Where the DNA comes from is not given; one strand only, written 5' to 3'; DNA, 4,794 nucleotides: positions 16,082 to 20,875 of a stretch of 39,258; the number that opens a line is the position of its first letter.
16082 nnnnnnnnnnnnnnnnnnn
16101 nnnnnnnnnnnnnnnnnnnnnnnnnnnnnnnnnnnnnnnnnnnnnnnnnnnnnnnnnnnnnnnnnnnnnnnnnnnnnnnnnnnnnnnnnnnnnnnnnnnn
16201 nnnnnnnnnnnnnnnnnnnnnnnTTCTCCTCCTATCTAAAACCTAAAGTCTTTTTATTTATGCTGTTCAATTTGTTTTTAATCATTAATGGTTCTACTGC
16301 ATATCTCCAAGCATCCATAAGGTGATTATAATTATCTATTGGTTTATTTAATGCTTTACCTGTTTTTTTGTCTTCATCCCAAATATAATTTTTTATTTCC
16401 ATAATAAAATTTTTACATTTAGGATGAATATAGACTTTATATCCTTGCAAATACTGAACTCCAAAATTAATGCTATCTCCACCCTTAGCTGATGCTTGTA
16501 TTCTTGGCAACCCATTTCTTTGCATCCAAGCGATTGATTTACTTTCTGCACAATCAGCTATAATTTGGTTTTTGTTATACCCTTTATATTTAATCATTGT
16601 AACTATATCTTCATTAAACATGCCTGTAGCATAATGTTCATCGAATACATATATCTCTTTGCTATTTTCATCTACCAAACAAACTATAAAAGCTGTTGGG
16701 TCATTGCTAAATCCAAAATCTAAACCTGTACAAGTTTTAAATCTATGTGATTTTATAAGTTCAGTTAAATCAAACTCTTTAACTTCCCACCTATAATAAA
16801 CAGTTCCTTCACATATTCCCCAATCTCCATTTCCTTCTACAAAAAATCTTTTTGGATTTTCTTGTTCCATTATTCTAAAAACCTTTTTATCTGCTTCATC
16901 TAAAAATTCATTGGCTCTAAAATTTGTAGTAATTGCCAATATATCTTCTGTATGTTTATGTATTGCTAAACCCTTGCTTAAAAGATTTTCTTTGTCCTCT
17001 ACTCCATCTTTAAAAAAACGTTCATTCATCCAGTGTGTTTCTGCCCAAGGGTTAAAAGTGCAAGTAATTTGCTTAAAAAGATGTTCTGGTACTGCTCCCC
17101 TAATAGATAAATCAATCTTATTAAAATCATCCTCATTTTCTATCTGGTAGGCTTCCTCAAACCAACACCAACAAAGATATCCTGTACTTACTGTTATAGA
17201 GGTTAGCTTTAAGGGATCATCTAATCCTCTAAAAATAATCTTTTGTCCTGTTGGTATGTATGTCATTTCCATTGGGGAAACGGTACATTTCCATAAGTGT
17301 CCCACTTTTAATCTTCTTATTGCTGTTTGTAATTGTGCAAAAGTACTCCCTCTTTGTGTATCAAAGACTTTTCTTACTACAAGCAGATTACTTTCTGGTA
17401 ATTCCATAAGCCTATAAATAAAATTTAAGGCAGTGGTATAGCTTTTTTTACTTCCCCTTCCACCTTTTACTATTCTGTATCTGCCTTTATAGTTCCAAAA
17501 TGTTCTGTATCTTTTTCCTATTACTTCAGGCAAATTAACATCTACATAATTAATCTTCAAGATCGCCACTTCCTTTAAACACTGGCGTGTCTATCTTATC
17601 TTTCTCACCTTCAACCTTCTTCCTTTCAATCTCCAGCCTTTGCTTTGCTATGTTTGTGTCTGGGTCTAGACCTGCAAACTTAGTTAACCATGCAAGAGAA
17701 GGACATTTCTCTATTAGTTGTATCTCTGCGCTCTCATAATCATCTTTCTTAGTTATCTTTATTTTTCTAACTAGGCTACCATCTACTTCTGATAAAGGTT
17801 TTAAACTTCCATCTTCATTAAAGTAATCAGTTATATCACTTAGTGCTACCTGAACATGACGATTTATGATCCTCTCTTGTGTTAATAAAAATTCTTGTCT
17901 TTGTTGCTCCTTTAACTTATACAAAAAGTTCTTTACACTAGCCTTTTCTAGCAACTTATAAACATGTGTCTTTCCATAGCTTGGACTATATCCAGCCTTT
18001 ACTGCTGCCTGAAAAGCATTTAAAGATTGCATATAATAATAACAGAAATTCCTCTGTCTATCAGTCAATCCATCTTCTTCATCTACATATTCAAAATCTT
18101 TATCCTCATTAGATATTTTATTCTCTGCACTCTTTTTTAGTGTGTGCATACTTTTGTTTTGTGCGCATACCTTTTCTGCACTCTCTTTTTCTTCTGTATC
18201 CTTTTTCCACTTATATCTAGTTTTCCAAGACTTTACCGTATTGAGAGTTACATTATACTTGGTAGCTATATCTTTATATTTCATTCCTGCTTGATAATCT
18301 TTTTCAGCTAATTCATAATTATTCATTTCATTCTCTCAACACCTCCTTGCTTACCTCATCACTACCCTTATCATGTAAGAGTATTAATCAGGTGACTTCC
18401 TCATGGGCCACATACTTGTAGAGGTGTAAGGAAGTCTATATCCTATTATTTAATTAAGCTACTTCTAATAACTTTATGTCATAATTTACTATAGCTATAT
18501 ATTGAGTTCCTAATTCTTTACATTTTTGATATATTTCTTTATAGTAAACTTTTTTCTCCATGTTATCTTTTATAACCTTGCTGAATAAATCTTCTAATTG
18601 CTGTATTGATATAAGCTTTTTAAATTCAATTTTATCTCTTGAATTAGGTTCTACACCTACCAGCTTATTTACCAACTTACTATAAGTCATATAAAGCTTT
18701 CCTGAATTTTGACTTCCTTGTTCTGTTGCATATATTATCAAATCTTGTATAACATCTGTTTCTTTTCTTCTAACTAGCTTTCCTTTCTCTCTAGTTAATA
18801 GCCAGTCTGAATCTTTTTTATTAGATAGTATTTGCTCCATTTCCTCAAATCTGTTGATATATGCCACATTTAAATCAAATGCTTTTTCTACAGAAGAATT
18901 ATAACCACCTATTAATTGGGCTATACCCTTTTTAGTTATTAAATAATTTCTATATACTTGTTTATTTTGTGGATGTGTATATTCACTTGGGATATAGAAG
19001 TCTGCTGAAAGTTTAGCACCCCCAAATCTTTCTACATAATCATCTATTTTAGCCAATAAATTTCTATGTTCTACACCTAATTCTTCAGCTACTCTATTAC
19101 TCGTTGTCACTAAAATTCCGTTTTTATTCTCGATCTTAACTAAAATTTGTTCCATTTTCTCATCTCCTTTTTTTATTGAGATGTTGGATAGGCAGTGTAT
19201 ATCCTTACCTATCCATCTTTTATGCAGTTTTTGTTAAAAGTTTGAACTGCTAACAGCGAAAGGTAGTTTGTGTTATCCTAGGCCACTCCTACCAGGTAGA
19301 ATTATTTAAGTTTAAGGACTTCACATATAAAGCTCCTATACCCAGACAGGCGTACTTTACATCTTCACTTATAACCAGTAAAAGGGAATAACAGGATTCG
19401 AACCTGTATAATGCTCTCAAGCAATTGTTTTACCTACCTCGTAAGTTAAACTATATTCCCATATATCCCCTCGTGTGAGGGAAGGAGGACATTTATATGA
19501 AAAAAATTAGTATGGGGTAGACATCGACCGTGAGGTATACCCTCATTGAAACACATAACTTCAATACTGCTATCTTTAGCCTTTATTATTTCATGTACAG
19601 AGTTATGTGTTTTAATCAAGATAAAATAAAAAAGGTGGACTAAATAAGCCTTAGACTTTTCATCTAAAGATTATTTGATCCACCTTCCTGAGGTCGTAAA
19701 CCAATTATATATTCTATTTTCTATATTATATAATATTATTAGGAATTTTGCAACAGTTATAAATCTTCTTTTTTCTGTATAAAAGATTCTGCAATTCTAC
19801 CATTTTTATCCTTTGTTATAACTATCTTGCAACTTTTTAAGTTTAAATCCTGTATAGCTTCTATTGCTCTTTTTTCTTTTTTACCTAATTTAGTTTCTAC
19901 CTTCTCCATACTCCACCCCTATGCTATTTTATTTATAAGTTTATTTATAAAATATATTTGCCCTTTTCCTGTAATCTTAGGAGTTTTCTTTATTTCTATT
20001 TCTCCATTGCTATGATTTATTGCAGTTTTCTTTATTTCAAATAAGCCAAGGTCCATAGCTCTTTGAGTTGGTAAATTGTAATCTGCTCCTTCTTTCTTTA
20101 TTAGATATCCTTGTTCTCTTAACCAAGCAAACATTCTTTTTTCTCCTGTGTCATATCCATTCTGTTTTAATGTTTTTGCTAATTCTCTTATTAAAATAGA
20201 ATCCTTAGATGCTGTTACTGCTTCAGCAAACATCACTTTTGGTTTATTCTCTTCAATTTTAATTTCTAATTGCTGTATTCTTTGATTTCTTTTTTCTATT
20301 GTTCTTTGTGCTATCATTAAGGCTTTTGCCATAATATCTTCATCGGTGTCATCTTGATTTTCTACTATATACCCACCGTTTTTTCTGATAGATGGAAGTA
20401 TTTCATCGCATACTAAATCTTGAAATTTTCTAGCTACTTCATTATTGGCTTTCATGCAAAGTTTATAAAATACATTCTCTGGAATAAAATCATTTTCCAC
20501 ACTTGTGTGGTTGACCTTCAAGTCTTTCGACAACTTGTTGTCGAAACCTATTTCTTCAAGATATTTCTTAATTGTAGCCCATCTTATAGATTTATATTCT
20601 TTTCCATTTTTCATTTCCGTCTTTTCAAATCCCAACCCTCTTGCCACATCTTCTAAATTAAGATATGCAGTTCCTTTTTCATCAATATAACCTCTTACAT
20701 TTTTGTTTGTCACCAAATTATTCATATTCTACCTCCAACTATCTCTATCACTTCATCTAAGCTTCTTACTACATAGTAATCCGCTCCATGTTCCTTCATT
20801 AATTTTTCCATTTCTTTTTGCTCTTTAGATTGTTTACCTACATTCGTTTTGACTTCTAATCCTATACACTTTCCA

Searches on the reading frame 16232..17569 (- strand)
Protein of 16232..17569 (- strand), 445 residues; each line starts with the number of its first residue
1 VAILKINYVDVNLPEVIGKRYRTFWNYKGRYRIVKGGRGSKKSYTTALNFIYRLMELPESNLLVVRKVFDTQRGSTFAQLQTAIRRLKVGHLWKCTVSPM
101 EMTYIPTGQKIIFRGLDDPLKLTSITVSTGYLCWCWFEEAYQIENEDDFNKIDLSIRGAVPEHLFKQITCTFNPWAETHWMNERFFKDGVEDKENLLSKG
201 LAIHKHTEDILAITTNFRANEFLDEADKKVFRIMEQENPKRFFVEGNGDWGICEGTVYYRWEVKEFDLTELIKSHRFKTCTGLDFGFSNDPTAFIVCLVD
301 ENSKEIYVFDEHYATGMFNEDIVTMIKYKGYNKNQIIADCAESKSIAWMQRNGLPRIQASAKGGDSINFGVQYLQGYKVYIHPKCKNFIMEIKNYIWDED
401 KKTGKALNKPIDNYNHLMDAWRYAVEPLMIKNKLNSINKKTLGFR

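Call 25: search_protein_families(library=pfam, proteins=[window:16232-17569:-], max_evalue=0.001)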
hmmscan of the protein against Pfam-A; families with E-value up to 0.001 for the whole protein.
window:16232-17569:- (445 aa): 2 families
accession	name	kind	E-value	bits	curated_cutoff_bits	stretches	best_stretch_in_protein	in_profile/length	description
PF04466.19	Terminase_3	-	2.5e-55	187.6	23.2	1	30-245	3-197/201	Phage terminase large subunit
PF17288.8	Terminase_3C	-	1.5e-28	100.6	26.7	1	284-426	1-154/155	Terminase RNAseH like domain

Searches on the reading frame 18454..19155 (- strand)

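Call 25: search_protein_families(library=pfam, proteins=[window:18454-19155:-], max_evalue=0.001)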
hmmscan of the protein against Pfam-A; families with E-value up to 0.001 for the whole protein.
window:18454-19155:- (233 aa): 1 family
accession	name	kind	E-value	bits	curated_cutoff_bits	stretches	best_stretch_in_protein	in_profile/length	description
PF09669.15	Phage_pRha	-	3.9e-16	59.8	29.9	1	17-108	1-91/91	Phage regulatory protein Rha (Phage_pRha)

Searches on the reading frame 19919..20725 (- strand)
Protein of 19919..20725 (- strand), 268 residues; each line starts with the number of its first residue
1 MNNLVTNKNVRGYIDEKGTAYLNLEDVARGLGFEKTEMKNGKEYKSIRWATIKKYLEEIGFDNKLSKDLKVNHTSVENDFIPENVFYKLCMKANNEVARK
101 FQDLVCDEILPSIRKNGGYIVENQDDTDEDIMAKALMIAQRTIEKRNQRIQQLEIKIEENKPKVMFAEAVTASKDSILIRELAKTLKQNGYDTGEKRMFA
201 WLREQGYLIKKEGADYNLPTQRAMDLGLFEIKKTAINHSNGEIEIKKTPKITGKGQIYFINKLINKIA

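Call 25: search_protein_families(library=pfam, proteins=[window:19919-20725:-], max_evalue=0.001)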
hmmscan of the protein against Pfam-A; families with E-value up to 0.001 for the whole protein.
window:19919-20725:- (268 aa): 2 families
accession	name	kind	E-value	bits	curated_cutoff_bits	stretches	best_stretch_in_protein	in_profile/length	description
PF03374.19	ANT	-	2.1e-36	125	25.3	1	156-263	3-105/108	Phage antirepressor protein KilAC domain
PF02498.22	Bro-N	-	1.5e-09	38.8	25.6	1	9-111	1-96/96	BRO family, N-terminal domain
